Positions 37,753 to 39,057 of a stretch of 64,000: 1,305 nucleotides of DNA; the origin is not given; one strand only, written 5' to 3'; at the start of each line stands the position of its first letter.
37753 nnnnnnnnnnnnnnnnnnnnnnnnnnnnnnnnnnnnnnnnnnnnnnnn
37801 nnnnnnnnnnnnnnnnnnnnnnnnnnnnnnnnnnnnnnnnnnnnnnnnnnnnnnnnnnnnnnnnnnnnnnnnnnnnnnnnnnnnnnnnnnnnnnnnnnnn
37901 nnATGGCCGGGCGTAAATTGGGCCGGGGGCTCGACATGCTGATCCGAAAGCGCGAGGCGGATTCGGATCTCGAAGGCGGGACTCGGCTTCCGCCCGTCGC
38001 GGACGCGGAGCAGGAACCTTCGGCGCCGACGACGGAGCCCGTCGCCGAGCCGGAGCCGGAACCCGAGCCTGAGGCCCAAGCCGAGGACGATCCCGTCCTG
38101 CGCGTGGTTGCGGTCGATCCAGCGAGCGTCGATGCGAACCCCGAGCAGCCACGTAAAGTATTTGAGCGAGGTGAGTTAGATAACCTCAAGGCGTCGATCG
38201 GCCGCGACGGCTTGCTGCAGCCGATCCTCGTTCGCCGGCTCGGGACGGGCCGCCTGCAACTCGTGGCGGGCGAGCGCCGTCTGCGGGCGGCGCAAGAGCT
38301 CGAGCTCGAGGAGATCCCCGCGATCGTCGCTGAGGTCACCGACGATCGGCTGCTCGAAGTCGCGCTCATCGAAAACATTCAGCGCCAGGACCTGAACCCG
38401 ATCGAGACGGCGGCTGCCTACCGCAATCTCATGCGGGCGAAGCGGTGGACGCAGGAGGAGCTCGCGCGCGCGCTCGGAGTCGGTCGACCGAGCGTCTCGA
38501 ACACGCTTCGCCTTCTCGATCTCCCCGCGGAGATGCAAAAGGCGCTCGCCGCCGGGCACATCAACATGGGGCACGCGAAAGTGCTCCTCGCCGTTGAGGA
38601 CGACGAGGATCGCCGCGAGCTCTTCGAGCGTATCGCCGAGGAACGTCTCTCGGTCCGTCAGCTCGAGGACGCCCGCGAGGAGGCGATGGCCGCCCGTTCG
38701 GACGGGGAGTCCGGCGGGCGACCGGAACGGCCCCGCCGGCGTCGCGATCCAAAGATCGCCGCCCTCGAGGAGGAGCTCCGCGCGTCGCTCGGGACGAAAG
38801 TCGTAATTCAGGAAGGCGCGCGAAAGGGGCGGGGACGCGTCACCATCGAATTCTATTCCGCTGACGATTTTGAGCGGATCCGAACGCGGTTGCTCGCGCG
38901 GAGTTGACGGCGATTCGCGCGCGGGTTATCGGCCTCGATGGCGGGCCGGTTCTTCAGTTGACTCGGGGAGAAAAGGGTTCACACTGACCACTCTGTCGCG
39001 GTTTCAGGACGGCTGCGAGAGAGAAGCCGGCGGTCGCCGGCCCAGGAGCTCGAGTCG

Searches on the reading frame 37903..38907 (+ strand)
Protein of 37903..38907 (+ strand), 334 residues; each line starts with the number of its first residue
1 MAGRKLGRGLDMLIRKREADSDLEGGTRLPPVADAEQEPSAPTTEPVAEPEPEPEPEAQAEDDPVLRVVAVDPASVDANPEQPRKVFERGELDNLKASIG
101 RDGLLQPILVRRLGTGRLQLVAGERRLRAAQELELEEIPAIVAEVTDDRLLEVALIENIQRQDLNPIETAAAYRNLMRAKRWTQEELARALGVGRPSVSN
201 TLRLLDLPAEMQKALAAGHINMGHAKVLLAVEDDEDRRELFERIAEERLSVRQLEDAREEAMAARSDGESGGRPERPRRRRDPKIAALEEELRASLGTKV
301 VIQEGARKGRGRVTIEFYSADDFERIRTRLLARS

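Call 14: search_protein_families(library=pfam, proteins=[window:37903-38907:+], max_evalue=0.001)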
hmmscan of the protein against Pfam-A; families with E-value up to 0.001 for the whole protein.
window:37903-38907:+ (334 aa): 4 families
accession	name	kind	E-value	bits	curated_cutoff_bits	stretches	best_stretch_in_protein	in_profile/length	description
PF17762.8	HTH_ParB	-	1.6e-34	118.6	22.6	1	162-260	1-99/102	ParB HTH domain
PF02195.25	ParB_N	-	1.5e-29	102.3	26.3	1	71-160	6-95/95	ParB N-terminal domain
PF23552.2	ParB_C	-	1.3e-12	47.4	23.8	1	281-330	1-49/50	ParB dimerisation domain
PF01381.28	HTH_3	-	0.00085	19.8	23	0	175-200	3-28/55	Helix-turn-helix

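Call 15: find_encoding_contigs(protein=window:37903-38907:+, flank=10000, max_places=6)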
Protein window:37903-38907:+ (334 aa): no gene with exactly this product is on record in the collection.

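Call 16: find_homologous_proteins(query=window:37903-38907:+, max_evalue=1e-20)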
Query window:37903-38907:+ (334 aa): 7995 proteins with E <= 1e-20 among 8000 candidates; the best 120 are listed.
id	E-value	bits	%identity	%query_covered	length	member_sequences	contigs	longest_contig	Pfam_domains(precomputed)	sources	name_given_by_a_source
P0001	2.0e-202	689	100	100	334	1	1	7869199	PF17762.9,PF23552.3,PF02195.27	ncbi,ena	-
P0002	1.1e-98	348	59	99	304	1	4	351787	PF17762.9,PF23552.3,PF02195.27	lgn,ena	-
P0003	2.9e-98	347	57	99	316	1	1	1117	PF17762.9,PF23552.3,PF02195.27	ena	-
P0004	4.8e-97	343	56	99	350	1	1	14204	PF17762.9,PF23552.3,PF02195.27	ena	-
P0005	1.1e-95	339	56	100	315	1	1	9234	PF17762.9,PF23552.3,PF02195.27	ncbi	-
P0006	3.0e-95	337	57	99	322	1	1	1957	PF17762.9,PF23552.3,PF02195.27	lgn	-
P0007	1.0e-94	336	57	100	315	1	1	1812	PF17762.9,PF23552.3,PF02195.27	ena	-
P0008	1.2e-94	335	57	99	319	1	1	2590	PF17762.9,PF23552.3,PF02195.27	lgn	-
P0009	9.6e-94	332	54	99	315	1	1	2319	PF17762.9,PF23552.3,PF02195.27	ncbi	-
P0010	8.2e-93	329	53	99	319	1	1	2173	PF17762.9,PF23552.3,PF02195.27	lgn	-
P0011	4.7e-92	327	54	99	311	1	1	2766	PF17762.9,PF23552.3,PF02195.27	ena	-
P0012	4.2e-90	320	54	100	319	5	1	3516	PF17762.9,PF23552.3,PF02195.27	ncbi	-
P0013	5.2e-89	317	50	99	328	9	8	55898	PF17762.9,PF23552.3,PF02195.27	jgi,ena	-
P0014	1.8e-88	315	55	99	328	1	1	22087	PF17762.9,PF23552.3,PF02195.27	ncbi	-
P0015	1.6e-87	312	56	87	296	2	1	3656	PF17762.9,PF23552.3,PF02195.27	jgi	-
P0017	2.0e-86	308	53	100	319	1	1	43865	PF17762.9,PF23552.3,PF02195.27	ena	-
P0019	3.8e-85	304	52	99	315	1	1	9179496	PF17762.9,PF23552.3,PF02195.27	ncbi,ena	-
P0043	1.8e-80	289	50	99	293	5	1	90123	PF17762.9,PF23552.3,PF02195.27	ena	-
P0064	1.3e-68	250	46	100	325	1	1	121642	PF01381.29,PF17762.9,PF23552.3,PF02195.27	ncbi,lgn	ncbi:MAG: ParB/RepB/Spo0J family partition protein [Planctomycetota bacterium]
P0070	2.2e-62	229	44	99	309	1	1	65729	PF17762.9,PF23552.3,PF02195.27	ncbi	ncbi:MAG: ParB/RepB/Spo0J family partition protein [Planctomycetota bacterium]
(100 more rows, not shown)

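Call 17: find_encoding_contigs(protein=P0001, flank=10000, max_places=3)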
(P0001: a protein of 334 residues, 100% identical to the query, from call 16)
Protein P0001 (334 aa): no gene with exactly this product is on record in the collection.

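Call 18: find_encoding_contigs(protein=P0019, flank=10000, max_places=3)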
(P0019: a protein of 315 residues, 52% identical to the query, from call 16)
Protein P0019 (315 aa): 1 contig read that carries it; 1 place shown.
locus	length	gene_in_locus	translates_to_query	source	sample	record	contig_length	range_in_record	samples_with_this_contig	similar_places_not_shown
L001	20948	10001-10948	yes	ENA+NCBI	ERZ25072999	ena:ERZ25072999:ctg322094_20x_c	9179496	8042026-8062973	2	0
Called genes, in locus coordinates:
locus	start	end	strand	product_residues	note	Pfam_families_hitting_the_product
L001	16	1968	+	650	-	PF16177:ACAS_N, PF00501:AMP-binding, PF13193:AMP-binding_C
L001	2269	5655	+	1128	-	-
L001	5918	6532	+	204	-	-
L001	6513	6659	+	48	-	-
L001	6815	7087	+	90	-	PF02416:TatA_B_E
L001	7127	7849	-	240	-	PF00149:Metallophos, PF12850:Metallophos_2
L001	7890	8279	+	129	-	-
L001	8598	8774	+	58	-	-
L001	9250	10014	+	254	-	PF00142:Fer4_NifH (faint), PF01656:CbiA, PF02374:ArsA_ATPase (weak), PF06564:CBP_BcsQ (faint), PF09140:MipZ (faint), PF10609:ParA, PF13614:AAA_31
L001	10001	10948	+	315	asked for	PF02195:ParB_N, PF17762:HTH_ParB, PF23552:ParB_C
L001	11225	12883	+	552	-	PF02321:OEP (faint)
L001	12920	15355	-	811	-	PF02225:PA (weak), PF01546:Peptidase_M20, PF04389:Peptidase_M28, PF00595:PDZ, PF13180:PDZ_2, PF17820:PDZ_6, PF13180:PDZ_2, PF17820:PDZ_6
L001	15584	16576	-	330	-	PF00781:DAGK_cat, PF19279:YegS_C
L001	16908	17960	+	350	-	-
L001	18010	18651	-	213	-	PF09719:C_GCAxxG_C_C (weak)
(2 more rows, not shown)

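Call 19: find_encoding_contigs(protein=P0002, flank=10000, max_places=3)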
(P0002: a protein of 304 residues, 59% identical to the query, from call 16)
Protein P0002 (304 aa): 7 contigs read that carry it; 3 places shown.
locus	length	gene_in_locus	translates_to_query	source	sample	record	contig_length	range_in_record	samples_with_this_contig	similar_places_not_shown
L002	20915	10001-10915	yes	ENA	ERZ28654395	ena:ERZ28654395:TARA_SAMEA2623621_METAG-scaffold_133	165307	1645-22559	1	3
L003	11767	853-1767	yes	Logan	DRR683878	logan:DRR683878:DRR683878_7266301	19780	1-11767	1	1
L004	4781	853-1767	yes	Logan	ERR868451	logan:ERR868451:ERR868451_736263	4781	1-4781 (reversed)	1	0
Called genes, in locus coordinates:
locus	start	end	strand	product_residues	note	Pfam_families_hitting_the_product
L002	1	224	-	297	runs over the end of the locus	-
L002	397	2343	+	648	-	PF16177:ACAS_N, PF00501:AMP-binding, PF13193:AMP-binding_C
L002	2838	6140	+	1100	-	PF03968:LptD_N (faint)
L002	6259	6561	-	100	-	PF02416:TatA_B_E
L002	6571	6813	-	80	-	PF02416:TatA_B_E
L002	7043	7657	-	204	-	-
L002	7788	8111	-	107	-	-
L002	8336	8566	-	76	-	-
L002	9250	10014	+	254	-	PF00142:Fer4_NifH (faint), PF01656:CbiA, PF02374:ArsA_ATPase (weak), PF06564:CBP_BcsQ, PF07015:VirC1 (faint), PF09140:MipZ (faint), PF10609:ParA, PF13614:AAA_31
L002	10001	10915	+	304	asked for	PF02195:ParB_N, PF17762:HTH_ParB, PF23552:ParB_C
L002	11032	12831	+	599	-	PF02321:OEP (weak)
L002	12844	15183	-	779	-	PF04389:Peptidase_M28, PF01546:Peptidase_M20, PF00595:PDZ (faint), PF13180:PDZ_2, PF17820:PDZ_6 (weak)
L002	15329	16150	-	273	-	-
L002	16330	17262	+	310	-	PF00781:DAGK_cat, PF19279:YegS_C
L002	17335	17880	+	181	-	PF09719:C_GCAxxG_C_C (weak)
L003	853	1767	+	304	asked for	PF02195:ParB_N, PF17762:HTH_ParB, PF23552:ParB_C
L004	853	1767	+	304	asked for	PF02195:ParB_N, PF17762:HTH_ParB, PF23552:ParB_C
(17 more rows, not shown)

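Call 29: list_cluster_members(proteins=[P0001, P0019, P0002])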
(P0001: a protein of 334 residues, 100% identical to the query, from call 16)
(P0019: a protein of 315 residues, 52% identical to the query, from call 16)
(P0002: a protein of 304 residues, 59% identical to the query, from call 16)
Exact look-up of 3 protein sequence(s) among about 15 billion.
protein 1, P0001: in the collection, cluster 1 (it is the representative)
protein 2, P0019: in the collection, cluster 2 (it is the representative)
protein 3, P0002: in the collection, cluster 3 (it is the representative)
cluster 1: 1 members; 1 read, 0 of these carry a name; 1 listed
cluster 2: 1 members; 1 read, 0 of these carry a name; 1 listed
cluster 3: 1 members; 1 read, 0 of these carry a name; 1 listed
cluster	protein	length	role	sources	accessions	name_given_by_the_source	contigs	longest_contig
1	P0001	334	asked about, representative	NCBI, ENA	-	-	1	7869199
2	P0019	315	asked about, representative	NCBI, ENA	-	-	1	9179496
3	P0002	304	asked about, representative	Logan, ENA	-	-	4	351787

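Call 31: find_related_loci(query=window:37903-38907:+, collection=metagenome_contigs, flank=5000)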
Query window:37903-38907:+ (334 aa) in metagenome_contigs; peptide patterns used: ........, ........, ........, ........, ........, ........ (x = any residue, [..] = any of these).
600 stretches matched a pattern (row limit reached: there are more); 516 encode a relative of the query (tblastn E <= 1e-3); the best 80 are kept; 80 distinct loci.
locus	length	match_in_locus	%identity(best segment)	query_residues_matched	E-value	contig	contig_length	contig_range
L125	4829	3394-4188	44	53-330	2e-63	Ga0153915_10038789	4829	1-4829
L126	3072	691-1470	45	52-326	7e-61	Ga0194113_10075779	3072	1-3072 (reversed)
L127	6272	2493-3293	44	52-330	5e-60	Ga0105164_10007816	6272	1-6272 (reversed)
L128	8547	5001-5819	42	50-333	5e-59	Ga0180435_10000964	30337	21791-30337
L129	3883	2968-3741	45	67-331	3e-59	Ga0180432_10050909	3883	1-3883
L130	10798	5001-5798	42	52-330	2e-58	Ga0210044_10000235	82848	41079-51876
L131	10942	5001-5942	40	4-334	4e-58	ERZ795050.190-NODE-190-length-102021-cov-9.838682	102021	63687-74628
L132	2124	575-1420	38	1-330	2e-59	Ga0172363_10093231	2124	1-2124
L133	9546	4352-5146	43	54-330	7e-58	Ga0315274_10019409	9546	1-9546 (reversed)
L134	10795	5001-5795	43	54-330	7e-58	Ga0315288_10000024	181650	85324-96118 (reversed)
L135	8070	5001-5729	45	68-323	8e-58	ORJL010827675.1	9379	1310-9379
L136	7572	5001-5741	41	79-323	2e-57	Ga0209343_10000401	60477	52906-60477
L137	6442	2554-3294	41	79-323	1e-57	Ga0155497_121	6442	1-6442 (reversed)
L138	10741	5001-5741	41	79-323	2e-57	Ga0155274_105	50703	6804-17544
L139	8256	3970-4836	38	1-328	9e-57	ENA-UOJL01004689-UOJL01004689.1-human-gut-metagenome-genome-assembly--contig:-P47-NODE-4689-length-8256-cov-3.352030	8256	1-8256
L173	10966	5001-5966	38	4-326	3e-53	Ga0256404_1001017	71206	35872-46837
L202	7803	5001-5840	40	40-326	2e-51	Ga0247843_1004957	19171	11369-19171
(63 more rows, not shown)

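Call 33: find_encoding_contigs(protein=P0004, flank=6000, max_places=1)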
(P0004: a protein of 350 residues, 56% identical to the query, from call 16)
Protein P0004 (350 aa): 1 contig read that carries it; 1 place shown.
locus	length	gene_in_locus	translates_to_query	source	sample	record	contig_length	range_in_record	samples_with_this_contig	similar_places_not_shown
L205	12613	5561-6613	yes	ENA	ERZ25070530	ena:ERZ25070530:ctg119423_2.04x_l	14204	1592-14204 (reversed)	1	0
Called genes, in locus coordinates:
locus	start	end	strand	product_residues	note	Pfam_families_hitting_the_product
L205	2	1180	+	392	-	?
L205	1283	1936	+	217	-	-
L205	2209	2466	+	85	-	PF02416:TatA_B_E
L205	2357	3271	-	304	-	PF00149:Metallophos, PF12850:Metallophos_2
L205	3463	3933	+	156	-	-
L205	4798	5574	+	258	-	PF00142:Fer4_NifH (faint), PF01656:CbiA, PF02374:ArsA_ATPase (faint), PF06564:CBP_BcsQ, PF07015:VirC1 (weak), PF09140:MipZ (faint), PF10609:ParA (weak), PF13614:AAA_31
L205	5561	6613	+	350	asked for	PF02195:ParB_N, PF17762:HTH_ParB, PF23552:ParB_C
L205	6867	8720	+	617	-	PF02321:OEP (weak)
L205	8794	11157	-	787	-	PF02225:PA (weak), PF04389:Peptidase_M28, PF00595:PDZ (faint), PF13180:PDZ_2, PF17820:PDZ_6 (weak), PF13180:PDZ_2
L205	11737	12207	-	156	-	-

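Call 34: find_encoding_contigs(protein=P0014, flank=6000, max_places=1)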
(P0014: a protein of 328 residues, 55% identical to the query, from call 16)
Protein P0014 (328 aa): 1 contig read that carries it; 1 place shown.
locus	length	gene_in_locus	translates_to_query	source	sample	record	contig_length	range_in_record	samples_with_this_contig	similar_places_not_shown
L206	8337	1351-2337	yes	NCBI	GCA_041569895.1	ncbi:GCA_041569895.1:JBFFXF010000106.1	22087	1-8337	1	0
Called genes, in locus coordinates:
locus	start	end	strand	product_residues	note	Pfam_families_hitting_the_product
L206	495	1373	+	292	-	PF00142:Fer4_NifH (faint), PF01656:CbiA, PF06564:CBP_BcsQ (weak), PF09140:MipZ (faint), PF10609:ParA (faint), PF13614:AAA_31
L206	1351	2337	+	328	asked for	PF02195:ParB_N, PF17762:HTH_ParB, PF23552:ParB_C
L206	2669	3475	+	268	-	-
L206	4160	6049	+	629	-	PF02321:OEP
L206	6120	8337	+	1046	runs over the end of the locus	PF10335:DUF294_C (faint), PF03710:GlnE, PF08335:GlnD_UR_UTase, PF03710:GlnE, PF08335:GlnD_UR_UTase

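Call 35: find_encoding_contigs(protein=P0013, flank=6000, max_places=1)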
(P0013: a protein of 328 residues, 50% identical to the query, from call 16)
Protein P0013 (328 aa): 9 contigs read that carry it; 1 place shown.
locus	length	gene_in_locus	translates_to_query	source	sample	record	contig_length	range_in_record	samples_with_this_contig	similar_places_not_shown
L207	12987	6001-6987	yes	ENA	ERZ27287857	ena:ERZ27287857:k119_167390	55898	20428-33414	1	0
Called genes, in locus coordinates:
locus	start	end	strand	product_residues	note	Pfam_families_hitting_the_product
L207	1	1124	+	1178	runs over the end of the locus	PF03968:LptD_N (faint)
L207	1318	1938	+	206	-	-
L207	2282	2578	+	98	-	PF02416:TatA_B_E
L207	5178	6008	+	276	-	PF00142:Fer4_NifH (faint), PF01656:CbiA, PF02374:ArsA_ATPase (weak), PF06564:CBP_BcsQ (faint), PF09140:MipZ (faint), PF10609:ParA, PF13614:AAA_31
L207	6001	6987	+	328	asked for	PF02195:ParB_N, PF17762:HTH_ParB, PF23552:ParB_C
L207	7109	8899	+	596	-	PF02321:OEP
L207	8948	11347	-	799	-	PF01546:Peptidase_M20 (weak), PF04389:Peptidase_M28, PF00595:PDZ (weak), PF13180:PDZ_2, PF17820:PDZ_6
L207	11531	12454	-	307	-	-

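Call 36: find_encoding_contigs(protein=P0017, flank=6000, max_places=1)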
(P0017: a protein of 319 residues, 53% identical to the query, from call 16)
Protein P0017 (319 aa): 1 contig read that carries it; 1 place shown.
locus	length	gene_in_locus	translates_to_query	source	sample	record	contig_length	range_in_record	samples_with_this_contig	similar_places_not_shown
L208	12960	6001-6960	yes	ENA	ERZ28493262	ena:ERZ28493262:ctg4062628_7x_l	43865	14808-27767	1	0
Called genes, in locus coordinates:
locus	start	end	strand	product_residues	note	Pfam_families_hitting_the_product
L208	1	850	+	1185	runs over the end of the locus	-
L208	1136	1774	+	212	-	-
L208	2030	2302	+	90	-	PF02416:TatA_B_E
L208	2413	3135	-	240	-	PF00149:Metallophos, PF12850:Metallophos_2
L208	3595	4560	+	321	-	-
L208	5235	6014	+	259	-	PF00142:Fer4_NifH (faint), PF01656:CbiA, PF02374:ArsA_ATPase (weak), PF06564:CBP_BcsQ, PF09140:MipZ (faint), PF10609:ParA, PF13614:AAA_31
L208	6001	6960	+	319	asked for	PF02195:ParB_N, PF17762:HTH_ParB, PF23552:ParB_C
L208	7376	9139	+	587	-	PF02321:OEP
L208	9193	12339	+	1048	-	PF03710:GlnE, PF03445:DUF294 (faint), PF08335:GlnD_UR_UTase, PF10335:DUF294_C (faint), PF03710:GlnE, PF08335:GlnD_UR_UTase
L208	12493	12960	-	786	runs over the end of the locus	PF02225:PA (weak), PF04389:Peptidase_M28, PF01546:Peptidase_M20 (weak), PF04389:Peptidase_M28, PF13180:PDZ_2, PF17820:PDZ_6, PF13180:PDZ_2, PF17820:PDZ_6, +1 more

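Call 44: search_solved_structures(query=window:37903-38907:+, max_evalue=1e-10, show_alignments=3)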
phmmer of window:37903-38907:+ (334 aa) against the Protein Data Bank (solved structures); distinct sequences matched with E-value up to 1e-10: 12.
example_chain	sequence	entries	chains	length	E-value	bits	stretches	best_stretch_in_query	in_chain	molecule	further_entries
7nfu_A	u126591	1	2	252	1.9e-45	158.8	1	59-290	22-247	Nucleoid occlusion protein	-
7ng0_A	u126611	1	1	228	2.2e-45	158.6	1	74-290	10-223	Nucleoid occlusion protein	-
1vz0_A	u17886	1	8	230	9.8e-44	153.2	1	68-269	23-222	Chromosome-partitioning protein Spo0J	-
4umk_A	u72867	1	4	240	2.3e-43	152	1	66-269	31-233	PROBABLE CHROMOSOME-PARTITIONING PROTEIN PARB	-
6sdk_A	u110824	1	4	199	6e-42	147.3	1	73-257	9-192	Stage 0 sporulation protein J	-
7bnk_A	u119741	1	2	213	3.5e-41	144.8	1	74-271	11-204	ParB family protein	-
6t1f_A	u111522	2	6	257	1.4e-40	142.9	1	76-289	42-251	Chromosome-partitioning protein ParB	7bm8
7o0n_A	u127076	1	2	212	1.9e-40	142.4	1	74-271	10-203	ParB family protein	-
7bnr_A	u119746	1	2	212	2.1e-40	142.3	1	74-271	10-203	ParB family protein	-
7ol9_A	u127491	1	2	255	4.2e-39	138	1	51-290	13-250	Nucleoid occlusion protein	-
6s6h_A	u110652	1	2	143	2e-22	83.2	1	150-289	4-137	Chromosome-partitioning protein ParB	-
6y93_A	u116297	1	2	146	1.3e-19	74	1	152-290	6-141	Nucleoid occlusion protein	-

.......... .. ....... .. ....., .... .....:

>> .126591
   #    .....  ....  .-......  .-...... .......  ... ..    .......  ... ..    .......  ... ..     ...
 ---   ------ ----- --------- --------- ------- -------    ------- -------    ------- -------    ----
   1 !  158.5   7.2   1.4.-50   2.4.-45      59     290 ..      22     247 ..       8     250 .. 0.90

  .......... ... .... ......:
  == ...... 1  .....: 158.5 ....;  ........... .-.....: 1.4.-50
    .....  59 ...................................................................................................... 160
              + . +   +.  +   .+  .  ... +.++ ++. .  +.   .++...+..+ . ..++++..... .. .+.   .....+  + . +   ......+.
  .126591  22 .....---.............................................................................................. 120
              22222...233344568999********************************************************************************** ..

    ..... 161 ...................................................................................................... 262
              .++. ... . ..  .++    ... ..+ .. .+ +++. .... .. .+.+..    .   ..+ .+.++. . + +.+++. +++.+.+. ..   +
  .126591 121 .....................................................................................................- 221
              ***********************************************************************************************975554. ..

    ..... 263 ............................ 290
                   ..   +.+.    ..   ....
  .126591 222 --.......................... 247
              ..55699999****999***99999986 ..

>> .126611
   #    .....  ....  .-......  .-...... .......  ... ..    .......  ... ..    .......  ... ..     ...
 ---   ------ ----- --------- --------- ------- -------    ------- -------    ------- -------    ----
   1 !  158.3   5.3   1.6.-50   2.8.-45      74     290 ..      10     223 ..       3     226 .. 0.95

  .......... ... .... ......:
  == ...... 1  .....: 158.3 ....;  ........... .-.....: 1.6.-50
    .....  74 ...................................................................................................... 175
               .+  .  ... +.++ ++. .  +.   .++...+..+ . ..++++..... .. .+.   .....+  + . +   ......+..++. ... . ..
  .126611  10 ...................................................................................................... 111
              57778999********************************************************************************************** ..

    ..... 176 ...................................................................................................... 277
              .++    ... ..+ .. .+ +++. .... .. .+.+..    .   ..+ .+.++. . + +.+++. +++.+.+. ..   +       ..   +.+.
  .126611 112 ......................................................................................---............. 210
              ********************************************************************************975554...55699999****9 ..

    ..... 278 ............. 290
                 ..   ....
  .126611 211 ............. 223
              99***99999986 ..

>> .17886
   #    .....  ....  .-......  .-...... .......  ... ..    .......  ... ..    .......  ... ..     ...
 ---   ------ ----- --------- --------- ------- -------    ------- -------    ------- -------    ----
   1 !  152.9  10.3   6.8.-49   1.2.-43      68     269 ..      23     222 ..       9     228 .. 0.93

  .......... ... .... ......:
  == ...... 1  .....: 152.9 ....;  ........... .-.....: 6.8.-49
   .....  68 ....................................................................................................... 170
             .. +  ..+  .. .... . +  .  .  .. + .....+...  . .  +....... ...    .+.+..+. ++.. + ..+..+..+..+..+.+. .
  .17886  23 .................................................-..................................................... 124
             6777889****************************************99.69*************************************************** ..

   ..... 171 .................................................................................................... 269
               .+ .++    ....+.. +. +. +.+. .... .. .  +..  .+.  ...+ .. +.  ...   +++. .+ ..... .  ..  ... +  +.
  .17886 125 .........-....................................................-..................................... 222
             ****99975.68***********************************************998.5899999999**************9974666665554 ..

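Call 51: find_encoding_contigs(protein=P0064, flank=6000, max_places=1)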
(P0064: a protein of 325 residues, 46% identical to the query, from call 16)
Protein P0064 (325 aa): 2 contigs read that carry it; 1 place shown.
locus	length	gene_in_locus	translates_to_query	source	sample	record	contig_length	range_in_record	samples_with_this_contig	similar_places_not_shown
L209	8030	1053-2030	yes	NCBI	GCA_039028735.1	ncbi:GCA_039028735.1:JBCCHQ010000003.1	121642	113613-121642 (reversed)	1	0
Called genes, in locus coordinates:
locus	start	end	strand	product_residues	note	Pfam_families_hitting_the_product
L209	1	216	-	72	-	?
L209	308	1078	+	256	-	PF00142:Fer4_NifH (weak), PF01656:CbiA, PF02374:ArsA_ATPase (faint), PF06564:CBP_BcsQ, PF09140:MipZ, PF10609:ParA, PF13614:AAA_31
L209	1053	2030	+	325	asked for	PF02195:ParB_N, PF17762:HTH_ParB, PF01381:HTH_3 (faint), PF23552:ParB_C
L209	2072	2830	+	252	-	-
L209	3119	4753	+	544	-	PF02321:OEP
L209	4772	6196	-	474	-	-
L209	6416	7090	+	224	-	-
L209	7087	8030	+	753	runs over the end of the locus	PF00413:Peptidase_M10, PF13620:CarboxypepD_reg, PF01833:TIG, PF20144:TIG_SUH (faint), PF01833:TIG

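Call 52: find_encoding_contigs(protein=P0043, flank=6000, max_places=1)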
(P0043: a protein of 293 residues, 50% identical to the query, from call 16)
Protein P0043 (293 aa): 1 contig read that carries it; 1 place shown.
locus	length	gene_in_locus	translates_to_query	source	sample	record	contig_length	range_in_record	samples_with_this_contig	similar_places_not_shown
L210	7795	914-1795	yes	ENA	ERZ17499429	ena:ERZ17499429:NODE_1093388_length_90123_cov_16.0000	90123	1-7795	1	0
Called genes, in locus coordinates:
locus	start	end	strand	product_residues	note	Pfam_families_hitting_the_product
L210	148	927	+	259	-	PF00142:Fer4_NifH (faint), PF01656:CbiA, PF02374:ArsA_ATPase (weak), PF06564:CBP_BcsQ (weak), PF07015:VirC1 (faint), PF09140:MipZ (faint), PF10609:ParA, PF13614:AAA_31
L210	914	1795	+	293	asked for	PF02195:ParB_N, PF17762:HTH_ParB, PF23552:ParB_C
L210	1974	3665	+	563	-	PF02321:OEP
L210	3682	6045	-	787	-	PF02225:PA (faint), PF01546:Peptidase_M20 (weak), PF04389:Peptidase_M28, PF13180:PDZ_2, PF17820:PDZ_6, PF13180:PDZ_2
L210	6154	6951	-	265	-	-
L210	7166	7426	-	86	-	-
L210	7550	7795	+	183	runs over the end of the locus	-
